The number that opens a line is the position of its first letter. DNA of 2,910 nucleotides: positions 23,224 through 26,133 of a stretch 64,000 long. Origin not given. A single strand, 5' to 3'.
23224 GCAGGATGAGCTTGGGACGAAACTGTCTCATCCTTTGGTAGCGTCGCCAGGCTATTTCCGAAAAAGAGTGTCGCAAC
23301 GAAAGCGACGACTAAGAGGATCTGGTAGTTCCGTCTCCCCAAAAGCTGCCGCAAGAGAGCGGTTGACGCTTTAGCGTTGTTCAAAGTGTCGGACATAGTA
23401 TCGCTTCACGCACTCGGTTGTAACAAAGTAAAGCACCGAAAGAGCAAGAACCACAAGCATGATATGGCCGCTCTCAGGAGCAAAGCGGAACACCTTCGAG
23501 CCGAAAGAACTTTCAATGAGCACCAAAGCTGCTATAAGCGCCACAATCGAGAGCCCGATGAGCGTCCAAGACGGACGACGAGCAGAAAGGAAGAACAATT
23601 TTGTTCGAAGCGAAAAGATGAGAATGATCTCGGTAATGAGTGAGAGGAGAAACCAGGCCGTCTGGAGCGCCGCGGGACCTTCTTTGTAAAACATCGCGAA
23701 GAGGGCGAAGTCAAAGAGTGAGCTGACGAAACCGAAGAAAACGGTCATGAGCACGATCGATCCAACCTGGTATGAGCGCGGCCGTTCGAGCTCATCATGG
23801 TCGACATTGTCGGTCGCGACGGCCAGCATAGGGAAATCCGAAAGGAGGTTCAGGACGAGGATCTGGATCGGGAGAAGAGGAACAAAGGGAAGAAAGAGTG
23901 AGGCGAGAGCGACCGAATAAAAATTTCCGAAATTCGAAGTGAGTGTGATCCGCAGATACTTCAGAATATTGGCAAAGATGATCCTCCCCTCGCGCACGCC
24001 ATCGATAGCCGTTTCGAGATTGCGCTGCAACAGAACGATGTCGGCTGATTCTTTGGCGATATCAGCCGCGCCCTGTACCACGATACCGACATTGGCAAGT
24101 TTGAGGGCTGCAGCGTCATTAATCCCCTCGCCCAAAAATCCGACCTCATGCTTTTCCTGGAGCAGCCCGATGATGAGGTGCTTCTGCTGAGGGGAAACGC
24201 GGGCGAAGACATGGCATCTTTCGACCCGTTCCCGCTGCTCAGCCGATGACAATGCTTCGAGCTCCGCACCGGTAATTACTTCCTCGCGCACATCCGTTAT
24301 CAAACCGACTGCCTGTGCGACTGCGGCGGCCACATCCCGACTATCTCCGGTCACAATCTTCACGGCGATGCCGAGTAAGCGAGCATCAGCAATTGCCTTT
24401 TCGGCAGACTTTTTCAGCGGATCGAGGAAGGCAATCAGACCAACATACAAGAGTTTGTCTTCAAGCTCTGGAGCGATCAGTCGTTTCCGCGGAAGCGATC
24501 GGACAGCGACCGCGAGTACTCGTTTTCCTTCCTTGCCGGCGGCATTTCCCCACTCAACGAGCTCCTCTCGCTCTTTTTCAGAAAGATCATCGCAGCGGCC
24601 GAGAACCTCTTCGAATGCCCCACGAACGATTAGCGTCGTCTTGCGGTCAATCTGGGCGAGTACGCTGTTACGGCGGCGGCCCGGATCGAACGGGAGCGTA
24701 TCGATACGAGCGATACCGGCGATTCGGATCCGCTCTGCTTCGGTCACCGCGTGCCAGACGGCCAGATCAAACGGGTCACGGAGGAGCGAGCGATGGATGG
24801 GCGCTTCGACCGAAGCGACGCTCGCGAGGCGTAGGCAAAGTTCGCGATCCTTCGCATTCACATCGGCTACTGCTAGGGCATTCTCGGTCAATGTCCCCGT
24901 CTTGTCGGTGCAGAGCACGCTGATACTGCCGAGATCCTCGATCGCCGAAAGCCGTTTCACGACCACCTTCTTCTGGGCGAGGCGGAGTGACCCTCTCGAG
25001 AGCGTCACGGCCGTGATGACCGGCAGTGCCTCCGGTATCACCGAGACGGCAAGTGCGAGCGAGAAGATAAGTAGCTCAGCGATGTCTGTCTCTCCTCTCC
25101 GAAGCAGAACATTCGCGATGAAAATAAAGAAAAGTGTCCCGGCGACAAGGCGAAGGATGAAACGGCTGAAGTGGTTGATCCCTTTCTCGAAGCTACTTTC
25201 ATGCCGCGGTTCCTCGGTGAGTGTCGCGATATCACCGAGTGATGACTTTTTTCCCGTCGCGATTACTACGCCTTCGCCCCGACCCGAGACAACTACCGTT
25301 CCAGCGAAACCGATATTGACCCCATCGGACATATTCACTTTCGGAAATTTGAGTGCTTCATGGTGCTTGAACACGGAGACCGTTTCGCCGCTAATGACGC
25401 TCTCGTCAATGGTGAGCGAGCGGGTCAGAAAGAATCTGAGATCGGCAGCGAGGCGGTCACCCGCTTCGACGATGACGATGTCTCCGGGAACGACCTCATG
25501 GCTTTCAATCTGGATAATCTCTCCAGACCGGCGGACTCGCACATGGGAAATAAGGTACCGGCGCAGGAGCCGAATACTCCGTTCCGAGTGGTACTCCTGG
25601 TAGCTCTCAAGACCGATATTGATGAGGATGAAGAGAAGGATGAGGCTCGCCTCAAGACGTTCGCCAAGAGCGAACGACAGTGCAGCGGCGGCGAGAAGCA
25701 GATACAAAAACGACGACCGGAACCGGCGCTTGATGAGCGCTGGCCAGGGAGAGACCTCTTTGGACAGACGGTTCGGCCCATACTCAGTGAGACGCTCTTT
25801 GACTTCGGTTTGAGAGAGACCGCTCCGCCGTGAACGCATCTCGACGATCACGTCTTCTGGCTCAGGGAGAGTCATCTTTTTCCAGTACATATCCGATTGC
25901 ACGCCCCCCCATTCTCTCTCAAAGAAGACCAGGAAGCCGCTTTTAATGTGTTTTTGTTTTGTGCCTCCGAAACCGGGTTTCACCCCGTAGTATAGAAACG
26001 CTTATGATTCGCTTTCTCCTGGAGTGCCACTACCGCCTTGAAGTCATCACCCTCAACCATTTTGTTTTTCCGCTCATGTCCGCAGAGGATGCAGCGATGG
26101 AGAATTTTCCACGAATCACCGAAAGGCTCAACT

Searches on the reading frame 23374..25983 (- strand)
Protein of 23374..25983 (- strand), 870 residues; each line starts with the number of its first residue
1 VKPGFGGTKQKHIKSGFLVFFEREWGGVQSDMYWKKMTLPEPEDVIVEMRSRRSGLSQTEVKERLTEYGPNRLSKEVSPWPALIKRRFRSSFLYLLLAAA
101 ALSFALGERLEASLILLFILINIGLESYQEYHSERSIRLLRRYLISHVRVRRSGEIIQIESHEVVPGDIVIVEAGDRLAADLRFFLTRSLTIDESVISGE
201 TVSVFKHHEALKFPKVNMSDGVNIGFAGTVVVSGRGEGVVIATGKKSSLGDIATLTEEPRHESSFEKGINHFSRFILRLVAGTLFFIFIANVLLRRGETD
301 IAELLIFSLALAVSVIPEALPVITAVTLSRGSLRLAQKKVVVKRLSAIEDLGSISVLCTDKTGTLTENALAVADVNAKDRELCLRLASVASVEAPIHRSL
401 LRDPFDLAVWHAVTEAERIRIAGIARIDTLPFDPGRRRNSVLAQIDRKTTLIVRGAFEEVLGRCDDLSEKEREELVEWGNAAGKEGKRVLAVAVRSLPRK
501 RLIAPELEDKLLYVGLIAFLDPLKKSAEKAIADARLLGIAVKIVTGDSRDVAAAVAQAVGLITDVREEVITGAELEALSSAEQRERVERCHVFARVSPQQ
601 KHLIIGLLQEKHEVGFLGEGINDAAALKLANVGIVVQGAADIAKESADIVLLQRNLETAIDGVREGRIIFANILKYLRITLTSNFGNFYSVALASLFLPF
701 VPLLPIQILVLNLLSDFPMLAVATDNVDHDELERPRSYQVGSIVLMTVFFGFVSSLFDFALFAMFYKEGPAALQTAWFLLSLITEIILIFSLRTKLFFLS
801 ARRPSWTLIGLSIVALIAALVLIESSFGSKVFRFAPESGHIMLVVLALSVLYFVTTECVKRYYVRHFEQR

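Call 39: search_protein_families(library=ncbifam, proteins=[window:23374-25983:-], max_evalue=0.00001)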
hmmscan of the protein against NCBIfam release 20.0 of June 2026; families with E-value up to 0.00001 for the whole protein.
window:23374-25983:- (870 aa): 20 families
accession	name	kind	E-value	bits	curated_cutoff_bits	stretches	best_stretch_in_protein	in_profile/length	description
TIGR01524.1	ATPase-IIIB_Mg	equivalog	9.3e-174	579.6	610.75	1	41-869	19-866/867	magnesium-translocating P-type ATPase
NF011702.0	PRK15122.1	subfamily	3.8e-162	541.3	975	1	38-869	32-905/907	magnesium-translocating P-type ATPase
TIGR01647.1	ATPase-IIIA_H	equivalog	4.9e-127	425.1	615.5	1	55-820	1-751/755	plasma-membrane proton-efflux P-type ATPase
TIGR01522.1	ATPase-IIA2_Ca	equivalog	4.8e-113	378.6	798.3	1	53-744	21-722/854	calcium-transporting P-type ATPase, PMR1-type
TIGR01116.1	ATPase-IIA1_Ca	equivalog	1.8e-102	343.8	703.4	2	85-395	2-306/799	calcium-translocating P-type ATPase, SERCA-type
TIGR01523.1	ATPase-IID_K-Na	equivalog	5.7e-90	302.3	645.05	3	427-741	486-829/997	potassium/sodium efflux P-type ATPase, fungal-type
TIGR01494.1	ATPase_P-type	subfamily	3.9e-77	259.7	62.3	3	115-382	2-239/478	HAD-IC family P-type ATPase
TIGR01517.1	ATPase-IIB_Ca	equivalog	5.6e-77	259.7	507.05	1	51-859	51-876/882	calcium-translocating P-type ATPase, PMCA-type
TIGR01106.1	ATPase-IIC_X-K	subfamily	3.6e-73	246.9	946.1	3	54-375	35-365/997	Na,H/K antiporter P-type ATPase subunit alpha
TIGR01657.1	P-ATPase-V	hypoth_equivalog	5.5e-64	216.2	618.25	3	44-379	128-473/1055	ATP13A2 family polyamine export P-type ATPase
TIGR01525.1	ATPase-IB_hvy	subfamily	1.5e-61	208.9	346.25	2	95-570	4-435/560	heavy metal translocating P-type ATPase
TIGR01512.1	ATPase-IB2_Cd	subfamily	4.1e-45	154.4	313.5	2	95-379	4-259/494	cadmium family heavy metal-translocating P-type ATPase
TIGR01511.1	ATPase-IB1_Cu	subfamily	1.1e-39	136.7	397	2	112-419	46-326/542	copper-translocating P-type ATPase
NF008262.1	PRK11033.1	equivalog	6.6e-34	117.4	1005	2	98-561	184-598/731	zinc/cadmium/mercury/lead-transporting ATPase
NF033775.1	P_type_ZntA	exception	5.7e-27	94.3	1240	2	98-393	189-470/732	Zn(II)/Cd(II)/Pb(II) translocating P-type ATPase ZntA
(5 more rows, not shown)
